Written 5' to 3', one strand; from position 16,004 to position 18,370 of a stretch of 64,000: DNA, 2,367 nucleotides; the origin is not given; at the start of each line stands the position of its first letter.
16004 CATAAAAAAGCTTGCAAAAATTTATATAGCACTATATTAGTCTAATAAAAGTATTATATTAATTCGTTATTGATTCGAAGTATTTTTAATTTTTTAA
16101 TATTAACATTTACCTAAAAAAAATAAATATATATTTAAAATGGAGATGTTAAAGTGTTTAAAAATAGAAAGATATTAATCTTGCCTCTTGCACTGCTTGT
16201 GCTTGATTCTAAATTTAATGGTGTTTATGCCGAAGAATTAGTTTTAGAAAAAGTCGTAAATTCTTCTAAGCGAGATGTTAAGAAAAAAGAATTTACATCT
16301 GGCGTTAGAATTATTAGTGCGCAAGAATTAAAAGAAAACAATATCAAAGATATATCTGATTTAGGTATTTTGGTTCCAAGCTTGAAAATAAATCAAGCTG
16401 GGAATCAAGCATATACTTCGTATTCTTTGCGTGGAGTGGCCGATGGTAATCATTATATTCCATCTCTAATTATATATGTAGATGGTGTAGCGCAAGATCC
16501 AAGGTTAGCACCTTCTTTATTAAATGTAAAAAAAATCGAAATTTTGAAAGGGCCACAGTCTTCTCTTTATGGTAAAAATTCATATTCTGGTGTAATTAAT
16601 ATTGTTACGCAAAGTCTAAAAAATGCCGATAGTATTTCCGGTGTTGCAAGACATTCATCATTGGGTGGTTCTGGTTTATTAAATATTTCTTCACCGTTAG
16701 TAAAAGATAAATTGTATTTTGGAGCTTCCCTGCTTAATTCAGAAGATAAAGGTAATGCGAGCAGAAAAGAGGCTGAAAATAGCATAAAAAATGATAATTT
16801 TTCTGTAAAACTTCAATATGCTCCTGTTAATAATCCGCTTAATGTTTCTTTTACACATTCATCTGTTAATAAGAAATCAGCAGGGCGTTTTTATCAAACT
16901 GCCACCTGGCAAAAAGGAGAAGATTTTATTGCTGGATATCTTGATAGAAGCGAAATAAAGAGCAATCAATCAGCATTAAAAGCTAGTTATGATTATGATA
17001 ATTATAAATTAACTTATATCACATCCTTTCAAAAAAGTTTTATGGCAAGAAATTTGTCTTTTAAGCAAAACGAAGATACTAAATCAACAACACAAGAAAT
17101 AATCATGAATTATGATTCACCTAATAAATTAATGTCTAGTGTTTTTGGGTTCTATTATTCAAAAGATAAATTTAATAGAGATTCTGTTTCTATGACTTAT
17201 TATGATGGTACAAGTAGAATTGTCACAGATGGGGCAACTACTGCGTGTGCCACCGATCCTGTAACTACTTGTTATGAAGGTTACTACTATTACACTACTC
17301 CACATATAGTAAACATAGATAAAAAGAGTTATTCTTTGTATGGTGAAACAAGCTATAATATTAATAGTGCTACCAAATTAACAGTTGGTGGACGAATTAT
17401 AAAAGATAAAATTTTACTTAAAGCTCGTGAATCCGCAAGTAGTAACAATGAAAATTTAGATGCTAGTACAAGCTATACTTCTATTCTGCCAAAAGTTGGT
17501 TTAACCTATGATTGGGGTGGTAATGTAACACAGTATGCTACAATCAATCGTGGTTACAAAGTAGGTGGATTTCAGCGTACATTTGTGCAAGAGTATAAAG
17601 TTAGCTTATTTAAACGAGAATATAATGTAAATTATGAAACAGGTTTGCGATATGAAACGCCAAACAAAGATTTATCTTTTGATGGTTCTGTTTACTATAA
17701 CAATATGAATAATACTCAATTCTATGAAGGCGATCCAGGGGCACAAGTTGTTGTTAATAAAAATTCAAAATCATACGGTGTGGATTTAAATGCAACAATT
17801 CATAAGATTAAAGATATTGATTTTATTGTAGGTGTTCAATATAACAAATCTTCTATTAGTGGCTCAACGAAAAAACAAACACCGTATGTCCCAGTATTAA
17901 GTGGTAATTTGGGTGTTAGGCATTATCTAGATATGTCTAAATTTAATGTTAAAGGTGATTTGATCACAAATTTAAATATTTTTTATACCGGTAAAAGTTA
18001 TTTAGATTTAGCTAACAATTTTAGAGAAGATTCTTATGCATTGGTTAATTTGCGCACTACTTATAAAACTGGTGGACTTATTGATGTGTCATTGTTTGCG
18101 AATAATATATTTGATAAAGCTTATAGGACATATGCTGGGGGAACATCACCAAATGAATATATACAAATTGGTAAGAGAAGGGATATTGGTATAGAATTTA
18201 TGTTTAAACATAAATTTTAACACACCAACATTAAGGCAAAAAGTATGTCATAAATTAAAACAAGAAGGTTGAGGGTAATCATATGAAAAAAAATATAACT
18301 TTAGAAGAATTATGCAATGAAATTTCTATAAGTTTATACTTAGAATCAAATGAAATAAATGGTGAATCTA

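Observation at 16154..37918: Yersiniabactin-type thiazoline NRPS-PKS siderophore locus (HMWP2/HMWP1/YbtU/YbtT-like) in an AT-rich, alphaproteobacterium-like chromosome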

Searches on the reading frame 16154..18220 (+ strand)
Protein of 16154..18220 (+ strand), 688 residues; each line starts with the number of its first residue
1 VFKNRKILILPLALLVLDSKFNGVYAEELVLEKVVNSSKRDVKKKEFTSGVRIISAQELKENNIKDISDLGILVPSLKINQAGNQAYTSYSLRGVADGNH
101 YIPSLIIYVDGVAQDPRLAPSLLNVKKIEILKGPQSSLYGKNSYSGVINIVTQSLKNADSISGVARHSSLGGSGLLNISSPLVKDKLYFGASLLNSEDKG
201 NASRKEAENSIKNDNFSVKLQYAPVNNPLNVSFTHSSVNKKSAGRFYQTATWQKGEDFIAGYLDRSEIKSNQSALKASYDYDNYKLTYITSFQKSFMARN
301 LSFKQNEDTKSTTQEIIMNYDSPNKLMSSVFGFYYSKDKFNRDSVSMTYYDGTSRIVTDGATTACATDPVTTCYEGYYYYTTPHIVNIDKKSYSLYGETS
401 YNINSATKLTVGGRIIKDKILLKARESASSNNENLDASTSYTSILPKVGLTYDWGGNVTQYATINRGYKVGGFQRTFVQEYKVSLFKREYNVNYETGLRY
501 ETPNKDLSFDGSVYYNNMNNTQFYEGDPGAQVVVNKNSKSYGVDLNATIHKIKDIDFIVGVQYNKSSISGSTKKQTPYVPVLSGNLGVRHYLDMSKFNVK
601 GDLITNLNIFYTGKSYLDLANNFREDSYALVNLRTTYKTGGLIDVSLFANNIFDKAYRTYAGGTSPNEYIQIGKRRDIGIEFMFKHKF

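Call 4: search_protein_families(library=pfam, proteins=[window:16154-18220:+], max_evalue=0.001)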
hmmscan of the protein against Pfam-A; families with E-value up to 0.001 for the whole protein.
window:16154-18220:+ (688 aa): 2 families
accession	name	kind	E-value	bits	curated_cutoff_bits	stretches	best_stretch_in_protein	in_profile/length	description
PF00593.30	TonB_dep_Rec_b-barrel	-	1.5e-28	101.3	27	1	214-652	13-436/436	TonB dependent receptor-like, beta-barrel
PF07715.20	Plug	-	2.1e-14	54.4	23.9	1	44-147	2-107/107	TonB-dependent Receptor Plug Domain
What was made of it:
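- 16154..18220 (+): FyuA-like TonB-dependent outer-membrane receptor. Pfam Plug plus TonB_dep_Rec barrel (call 4).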

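Call 5: search_protein_families(library=ncbifam, proteins=[window:16154-18220:+], max_evalue=0.001)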
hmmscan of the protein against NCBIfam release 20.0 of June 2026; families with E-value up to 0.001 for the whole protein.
window:16154-18220:+ (688 aa): 16 families
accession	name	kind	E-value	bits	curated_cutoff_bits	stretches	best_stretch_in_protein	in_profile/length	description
TIGR01783.1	TonB-siderophor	subfamily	7e-41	140.6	223.5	1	51-680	6-643/649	TonB-dependent siderophore receptor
TIGR01786.1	TonB-hemlactrns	subfamily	8e-21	74.1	323.75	2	35-154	6-135/719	TonB-dependent hemoglobin/transferrin/lactoferrin family receptor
NF053590.1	TonB_dep_TOL0244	equivalog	1.4e-17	63.6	645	2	27-303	8-285/604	TOL_0244 family TonB-dependent receptor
NF010011.0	PRK13484.1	equivalog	1e-12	47.2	1197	1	32-305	32-306/682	IreA family TonB-dependent siderophore receptor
TIGR01785.1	TonB-hemin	subfamily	1.3e-12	47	316.85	1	34-662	5-659/677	TonB-dependent heme/hemoglobin receptor family protein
NF010010.0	PRK13483.1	equivalog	8.3e-12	43.9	927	1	32-158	35-168/660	ligand-gated channel protein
TIGR01779.1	TonB-B12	equivalog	6.8e-11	41.4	599.7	2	31-156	28-157/614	TonB-dependent vitamin B12 receptor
NF007465.0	PRK10044.1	equivalog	6.1e-09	34.6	803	1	35-153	67-187/726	ferrichrome porin FhuA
NF007349.0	PRK09840.1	equivalog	1.6e-07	29.7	686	1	104-167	126-189/760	catecholate siderophore receptor Fiu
NF007478.2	PRK10064.1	equivalog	1.8e-07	29.8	745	1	16-157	16-162/663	catecholate siderophore receptor CirA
NF010012.0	PRK13486.1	equivalog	1.5e-06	26.8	924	1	34-161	29-164/696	TonB-dependent receptor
NF010038.0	PRK13513.1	equivalog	1.6e-06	26.9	942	1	45-310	50-306/659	ligand-gated channel protein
NF007926.1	PRK10641.1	equivalog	2.4e-06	26.4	836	1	47-313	44-311/617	TonB-dependent vitamin B12 receptor BtuB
NF049945.1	TonB_dep_FCYXU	equivalog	1.5e-05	23.9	825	1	122-160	136-174/697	TonB-dependent receptor, FCYXU motif-type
NF010048.1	PRK13524.1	subfamily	1.7e-05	23.5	493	1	125-158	148-181/744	FepA family TonB-dependent siderophore receptor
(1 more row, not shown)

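Call 44: search_solved_structures(query=window:16154-18220:+, max_evalue=0.00001)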
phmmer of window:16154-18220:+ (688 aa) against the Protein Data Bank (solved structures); distinct sequences matched with E-value up to 0.00001: 19.
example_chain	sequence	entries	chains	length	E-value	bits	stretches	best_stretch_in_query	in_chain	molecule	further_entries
4epa_A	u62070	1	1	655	6.9e-38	133.6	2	35-335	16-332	Pesticin receptor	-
1fcp_A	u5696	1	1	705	4.7e-11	45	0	36-154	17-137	PROTEIN (FERRIC HYDROXAMATE UPTAKE RECEPTOR)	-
1fi1_A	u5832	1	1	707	4.8e-11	44.9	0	36-154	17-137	FERRICHROME-IRON RECEPTOR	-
8a8c_A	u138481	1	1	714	4.8e-11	44.9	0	35-154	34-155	Ferrichrome outer membrane transporter/phage receptor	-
8a60_A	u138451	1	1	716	4.9e-11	44.9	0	35-154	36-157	Ferrichrome outer membrane transporter/phage receptor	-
2fcp_A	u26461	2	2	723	5.1e-11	44.8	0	35-154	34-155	PROTEIN (FERRIC HYDROXAMATE UPTAKE RECEPTOR) | FhuA iron-ferrichrome transporter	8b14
4cu4_A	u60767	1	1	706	5.1e-11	44.8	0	36-154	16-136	FERRICHROME-IRON RECEPTOR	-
1qff_A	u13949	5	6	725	5.1e-11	44.8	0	35-154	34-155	FERRIC HYDROXAMATE UPTAKE RECEPTOR | PROTEIN (FERRIC HYDROXAMATE UPTAKE RECEPTOR) | FERRIC HYDROXAMATE RECEPTOR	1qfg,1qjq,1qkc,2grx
1by3_A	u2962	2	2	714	7.8e-11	44.2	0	35-154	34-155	PROTEIN (FERRICHROME-IRON RECEPTOR PRECURSOR (FHUA)) | FERRIC HYDROXAMATE UPTAKE PROTEIN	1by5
8the_A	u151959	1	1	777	2e-08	36.3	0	46-152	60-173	Heme/hemoglobin uptake outer membrane receptor PhuR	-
6i96_A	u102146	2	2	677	4.9e-08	35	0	492-659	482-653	Metal-pseudopaline receptor CntO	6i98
6i97_A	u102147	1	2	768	6.9e-08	34.5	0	492-659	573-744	Metal-pseudopaline receptor CntO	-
6z8a_A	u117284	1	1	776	7.1e-08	34.5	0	492-659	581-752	Ferrioxamine receptor FoxA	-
6v81_A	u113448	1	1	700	7.6e-08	34.4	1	32-171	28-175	Probable TonB-dependent receptor YncD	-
8b43_A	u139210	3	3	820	8.5e-08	34.2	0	492-659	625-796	Metal-pseudopaline receptor CntO | Ferrioxamine receptor FoxA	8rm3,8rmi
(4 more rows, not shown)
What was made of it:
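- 16154..18220 (+): The best solved relative is FyuA/pesticin receptor 4epa at E=7e-38, against about 1e-11 for all other receptors (call 44).
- On Yersiniabactin transport and regulation set: 4epa at E=7e-38, far ahead of other receptors (call 44).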
